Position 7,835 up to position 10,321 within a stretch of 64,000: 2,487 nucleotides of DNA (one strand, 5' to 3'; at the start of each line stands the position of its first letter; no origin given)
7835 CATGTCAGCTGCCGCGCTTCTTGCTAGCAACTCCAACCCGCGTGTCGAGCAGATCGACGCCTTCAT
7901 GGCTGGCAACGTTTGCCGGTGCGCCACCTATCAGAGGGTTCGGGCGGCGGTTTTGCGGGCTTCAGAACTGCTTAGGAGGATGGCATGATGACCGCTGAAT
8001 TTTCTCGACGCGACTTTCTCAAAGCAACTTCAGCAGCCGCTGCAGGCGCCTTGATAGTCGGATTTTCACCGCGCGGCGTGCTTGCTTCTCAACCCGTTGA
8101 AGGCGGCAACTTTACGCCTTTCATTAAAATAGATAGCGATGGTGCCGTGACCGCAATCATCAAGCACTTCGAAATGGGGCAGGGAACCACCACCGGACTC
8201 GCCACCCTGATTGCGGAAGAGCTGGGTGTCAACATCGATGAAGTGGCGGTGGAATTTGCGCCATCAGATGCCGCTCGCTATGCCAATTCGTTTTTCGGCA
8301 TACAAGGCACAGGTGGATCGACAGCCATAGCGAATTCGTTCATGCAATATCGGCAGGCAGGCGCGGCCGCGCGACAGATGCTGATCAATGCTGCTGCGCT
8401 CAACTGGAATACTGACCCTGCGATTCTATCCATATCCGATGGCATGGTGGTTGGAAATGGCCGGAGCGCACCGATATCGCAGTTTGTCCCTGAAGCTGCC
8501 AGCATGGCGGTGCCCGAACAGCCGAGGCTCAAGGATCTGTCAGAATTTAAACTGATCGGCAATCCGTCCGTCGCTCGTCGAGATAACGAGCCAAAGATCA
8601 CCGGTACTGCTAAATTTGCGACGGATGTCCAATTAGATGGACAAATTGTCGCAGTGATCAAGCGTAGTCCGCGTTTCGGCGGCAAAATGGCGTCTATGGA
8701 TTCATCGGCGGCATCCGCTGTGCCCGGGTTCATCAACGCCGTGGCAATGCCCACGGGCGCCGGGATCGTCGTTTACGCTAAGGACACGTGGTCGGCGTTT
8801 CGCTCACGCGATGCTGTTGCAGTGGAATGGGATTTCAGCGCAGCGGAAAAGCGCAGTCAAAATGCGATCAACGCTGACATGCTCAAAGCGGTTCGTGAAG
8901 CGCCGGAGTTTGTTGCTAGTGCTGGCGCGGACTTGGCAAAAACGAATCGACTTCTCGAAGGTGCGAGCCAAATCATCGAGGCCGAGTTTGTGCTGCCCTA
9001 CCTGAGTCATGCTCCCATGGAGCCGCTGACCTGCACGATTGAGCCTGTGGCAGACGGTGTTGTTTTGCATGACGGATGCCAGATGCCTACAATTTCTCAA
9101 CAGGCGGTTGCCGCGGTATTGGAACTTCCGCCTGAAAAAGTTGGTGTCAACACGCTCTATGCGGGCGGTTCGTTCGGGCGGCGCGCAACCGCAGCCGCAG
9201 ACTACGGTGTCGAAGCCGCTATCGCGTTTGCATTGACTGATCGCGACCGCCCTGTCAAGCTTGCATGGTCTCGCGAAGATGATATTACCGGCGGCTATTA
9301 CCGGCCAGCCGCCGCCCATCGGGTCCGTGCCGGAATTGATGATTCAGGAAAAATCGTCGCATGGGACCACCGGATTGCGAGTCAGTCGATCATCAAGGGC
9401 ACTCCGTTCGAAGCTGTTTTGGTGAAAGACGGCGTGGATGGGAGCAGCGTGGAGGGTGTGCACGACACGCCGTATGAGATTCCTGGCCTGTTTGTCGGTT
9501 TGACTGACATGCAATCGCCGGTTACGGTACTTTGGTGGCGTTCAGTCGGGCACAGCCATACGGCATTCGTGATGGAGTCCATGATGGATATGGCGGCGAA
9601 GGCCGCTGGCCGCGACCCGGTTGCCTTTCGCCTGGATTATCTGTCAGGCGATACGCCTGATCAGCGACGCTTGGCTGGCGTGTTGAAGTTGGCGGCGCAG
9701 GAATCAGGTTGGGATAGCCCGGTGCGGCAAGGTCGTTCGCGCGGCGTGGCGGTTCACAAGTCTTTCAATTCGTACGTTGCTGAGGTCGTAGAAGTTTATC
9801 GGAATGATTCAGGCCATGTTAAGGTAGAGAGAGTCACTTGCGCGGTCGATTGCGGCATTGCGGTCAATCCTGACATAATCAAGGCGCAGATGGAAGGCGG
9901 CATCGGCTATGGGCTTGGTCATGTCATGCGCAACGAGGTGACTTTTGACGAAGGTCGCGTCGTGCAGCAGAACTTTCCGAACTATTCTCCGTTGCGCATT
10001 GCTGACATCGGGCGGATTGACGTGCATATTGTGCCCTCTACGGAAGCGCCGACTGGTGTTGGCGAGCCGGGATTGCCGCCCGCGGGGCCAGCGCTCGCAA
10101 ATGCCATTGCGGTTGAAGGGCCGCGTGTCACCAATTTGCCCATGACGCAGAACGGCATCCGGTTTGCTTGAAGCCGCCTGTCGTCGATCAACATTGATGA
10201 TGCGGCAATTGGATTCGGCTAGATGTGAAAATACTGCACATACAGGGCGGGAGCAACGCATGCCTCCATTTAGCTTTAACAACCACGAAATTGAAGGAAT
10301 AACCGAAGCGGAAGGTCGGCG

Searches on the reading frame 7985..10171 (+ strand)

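Call 29: search_protein_families(library=ncbifam, proteins=[window:7985-10171:+], max_evalue=0.00001)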
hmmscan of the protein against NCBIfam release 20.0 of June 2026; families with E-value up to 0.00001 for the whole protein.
window:7985-10171:+ (728 aa): 13 families
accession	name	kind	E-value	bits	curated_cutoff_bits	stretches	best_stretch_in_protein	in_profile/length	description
TIGR03194.1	4hydrxCoA_A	equivalog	1.3e-45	156.1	994.55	2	582-724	591-741/746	4-hydroxybenzoyl-CoA reductase subunit alpha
NF043082.1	XdhA_XDHase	equivalog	8.1e-45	153.2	780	3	262-553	107-391/758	xanthine dehydrogenase subunit XdhA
NF007426.0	PRK09970.1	equivalog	2.4e-42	145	916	2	262-553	112-394/761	xanthine dehydrogenase molybdenum-binding subunit XdhA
NF041671.1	peri_hyde_PaoC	equivalog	7.6e-37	127.1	1180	2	290-578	138-419/735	aldehyde oxidoreductase molybdenum-binding subunit PaoC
NF040766.1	CODH_aero_grp5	exception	3.1e-34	118.2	950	3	261-550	109-392/785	aerobic carbon-monoxide dehydrogenase large subunit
TIGR03311.1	Se_dep_XDH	equivalog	1e-32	113.1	830.45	2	263-549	261-536/848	selenium-dependent xanthine dehydrogenase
TIGR03196.1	pucD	equivalog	1.2e-32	113.2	783.65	2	191-550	3-374/763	xanthine dehydrogenase subunit D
NF041018.1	glyceraldDH_alpha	equivalog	1.9e-29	102.6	790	2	262-550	109-388/741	glyceraldehyde dehydrogenase subunit alpha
TIGR02965.1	xanthine_xdhB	equivalog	3.3e-29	101.6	849.5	1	305-555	133-377/758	xanthine dehydrogenase molybdopterin binding subunit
TIGR03313.1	Se_sel_red_Mo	hypoth_equivalog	2.7e-22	78.3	1101.9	2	281-461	326-501/951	molybdopterin-dependent oxidoreductase Mo/Fe-S-binding subunit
TIGR02416.1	CO_dehy_Mo_lg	equivalog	4e-22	78.2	991.15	2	601-706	634-744/770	aerobic carbon-monoxide dehydrogenase large subunit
NF045668.1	pterin_aldehy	equivalog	7.7e-20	70.6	1100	1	262-551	283-564/905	molybdopterin-dependent aldehyde oxidoreductase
TIGR02969.1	mam_aldehyde_ox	subfamily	1.4e-10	39.3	1912.3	1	326-463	726-863/1330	aldehyde oxidase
